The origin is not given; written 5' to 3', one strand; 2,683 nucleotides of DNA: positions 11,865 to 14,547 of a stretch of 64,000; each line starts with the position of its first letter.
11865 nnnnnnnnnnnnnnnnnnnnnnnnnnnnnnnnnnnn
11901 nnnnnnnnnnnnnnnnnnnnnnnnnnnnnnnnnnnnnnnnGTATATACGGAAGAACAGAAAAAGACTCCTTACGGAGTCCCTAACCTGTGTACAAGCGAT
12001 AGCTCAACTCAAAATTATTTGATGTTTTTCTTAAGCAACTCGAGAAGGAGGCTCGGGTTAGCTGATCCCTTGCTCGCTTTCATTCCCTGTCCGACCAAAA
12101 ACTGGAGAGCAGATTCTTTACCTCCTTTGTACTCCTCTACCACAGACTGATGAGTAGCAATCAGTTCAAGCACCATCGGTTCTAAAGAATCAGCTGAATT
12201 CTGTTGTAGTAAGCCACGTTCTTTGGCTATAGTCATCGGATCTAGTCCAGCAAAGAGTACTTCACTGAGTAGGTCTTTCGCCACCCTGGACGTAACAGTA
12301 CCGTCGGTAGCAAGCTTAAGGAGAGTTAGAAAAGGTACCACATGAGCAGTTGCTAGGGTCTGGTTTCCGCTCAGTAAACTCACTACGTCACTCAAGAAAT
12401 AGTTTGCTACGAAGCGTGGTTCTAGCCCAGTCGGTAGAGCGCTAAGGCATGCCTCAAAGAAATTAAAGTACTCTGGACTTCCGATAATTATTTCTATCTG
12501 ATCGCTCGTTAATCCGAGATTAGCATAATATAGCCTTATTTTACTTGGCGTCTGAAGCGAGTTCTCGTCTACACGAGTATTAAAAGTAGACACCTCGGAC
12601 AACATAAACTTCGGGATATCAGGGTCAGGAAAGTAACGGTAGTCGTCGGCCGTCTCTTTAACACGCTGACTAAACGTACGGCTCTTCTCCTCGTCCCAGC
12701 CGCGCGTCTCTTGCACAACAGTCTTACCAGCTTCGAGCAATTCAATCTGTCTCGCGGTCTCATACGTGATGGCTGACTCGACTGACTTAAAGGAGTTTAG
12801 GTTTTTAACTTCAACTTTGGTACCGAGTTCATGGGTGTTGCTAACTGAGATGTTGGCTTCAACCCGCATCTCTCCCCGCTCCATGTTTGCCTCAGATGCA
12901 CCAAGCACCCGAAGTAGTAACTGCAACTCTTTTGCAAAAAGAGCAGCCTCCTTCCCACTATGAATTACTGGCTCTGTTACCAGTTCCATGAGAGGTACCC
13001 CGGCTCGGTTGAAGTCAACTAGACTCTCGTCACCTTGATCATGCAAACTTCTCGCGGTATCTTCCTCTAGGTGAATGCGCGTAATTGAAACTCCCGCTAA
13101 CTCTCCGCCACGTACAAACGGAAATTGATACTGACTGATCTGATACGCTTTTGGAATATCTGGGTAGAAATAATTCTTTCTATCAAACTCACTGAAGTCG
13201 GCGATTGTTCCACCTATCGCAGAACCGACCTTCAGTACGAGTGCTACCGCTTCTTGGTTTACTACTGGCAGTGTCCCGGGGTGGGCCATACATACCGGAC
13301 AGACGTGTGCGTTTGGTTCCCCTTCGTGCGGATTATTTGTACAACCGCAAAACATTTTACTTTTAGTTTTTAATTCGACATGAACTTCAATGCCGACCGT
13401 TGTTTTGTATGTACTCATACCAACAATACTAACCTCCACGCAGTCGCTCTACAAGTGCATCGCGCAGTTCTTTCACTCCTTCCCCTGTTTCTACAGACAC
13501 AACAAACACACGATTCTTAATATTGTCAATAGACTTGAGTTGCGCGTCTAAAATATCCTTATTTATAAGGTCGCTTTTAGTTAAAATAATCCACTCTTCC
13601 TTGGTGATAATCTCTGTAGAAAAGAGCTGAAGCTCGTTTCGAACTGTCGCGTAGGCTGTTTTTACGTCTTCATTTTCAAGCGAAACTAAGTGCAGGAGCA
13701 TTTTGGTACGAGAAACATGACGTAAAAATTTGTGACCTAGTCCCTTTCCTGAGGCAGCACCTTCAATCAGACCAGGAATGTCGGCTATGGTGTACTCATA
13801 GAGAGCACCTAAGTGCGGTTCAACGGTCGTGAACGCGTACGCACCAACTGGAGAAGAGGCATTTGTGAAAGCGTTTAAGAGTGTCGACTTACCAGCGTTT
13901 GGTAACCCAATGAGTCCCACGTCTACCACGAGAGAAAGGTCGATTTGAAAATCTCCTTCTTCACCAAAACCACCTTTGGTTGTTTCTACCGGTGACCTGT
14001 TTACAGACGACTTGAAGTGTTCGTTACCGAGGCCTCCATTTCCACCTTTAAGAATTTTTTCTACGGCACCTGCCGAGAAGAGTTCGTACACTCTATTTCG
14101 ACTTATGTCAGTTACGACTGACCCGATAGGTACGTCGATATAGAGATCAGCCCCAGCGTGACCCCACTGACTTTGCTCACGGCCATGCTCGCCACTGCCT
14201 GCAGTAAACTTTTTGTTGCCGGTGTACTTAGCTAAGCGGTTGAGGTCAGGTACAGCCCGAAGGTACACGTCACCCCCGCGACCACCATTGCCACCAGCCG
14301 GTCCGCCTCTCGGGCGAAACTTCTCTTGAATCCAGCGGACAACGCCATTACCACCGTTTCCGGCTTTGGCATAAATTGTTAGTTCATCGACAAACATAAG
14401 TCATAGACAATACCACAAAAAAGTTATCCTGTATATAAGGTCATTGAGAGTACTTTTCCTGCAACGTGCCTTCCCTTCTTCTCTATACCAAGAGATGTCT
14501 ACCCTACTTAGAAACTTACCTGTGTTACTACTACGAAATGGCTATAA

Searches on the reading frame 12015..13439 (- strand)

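Call 77: search_protein_families(library=pfam, proteins=[window:12015-13439:-], max_evalue=0.001)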
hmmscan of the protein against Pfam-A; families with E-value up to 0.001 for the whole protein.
window:12015-13439:- (474 aa): 2 families
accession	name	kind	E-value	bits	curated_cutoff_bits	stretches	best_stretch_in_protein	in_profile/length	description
PF02934.20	GatB_N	-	4.8e-107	357.7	23.4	1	14-282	2-273/277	GatB/GatE catalytic domain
PF02637.23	GatB_Yqey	-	5.6e-28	98.1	27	1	327-473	2-148/148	GatB domain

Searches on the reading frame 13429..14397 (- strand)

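Call 77: search_protein_families(library=pfam, proteins=[window:13429-14397:-], max_evalue=0.001)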
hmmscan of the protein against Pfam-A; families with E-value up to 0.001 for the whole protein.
window:13429-14397:- (322 aa): 4 families
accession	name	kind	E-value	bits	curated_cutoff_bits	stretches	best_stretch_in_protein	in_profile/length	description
PF01018.28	GTP1_OBG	-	4.2e-44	150.3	27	1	3-155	1-154/155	GTP1/OBG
PF01926.29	MMR_HSR1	-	2.4e-21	76.4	21.9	1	159-272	1-111/113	50S ribosome-binding GTPase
PF02421.24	FeoB_N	-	5.7e-10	39.4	27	1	160-312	3-153/156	Ferrous iron transport protein B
PF03193.22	RsgA_GTPase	-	1e-06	29.1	30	1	256-317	46-106/174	RsgA GTPase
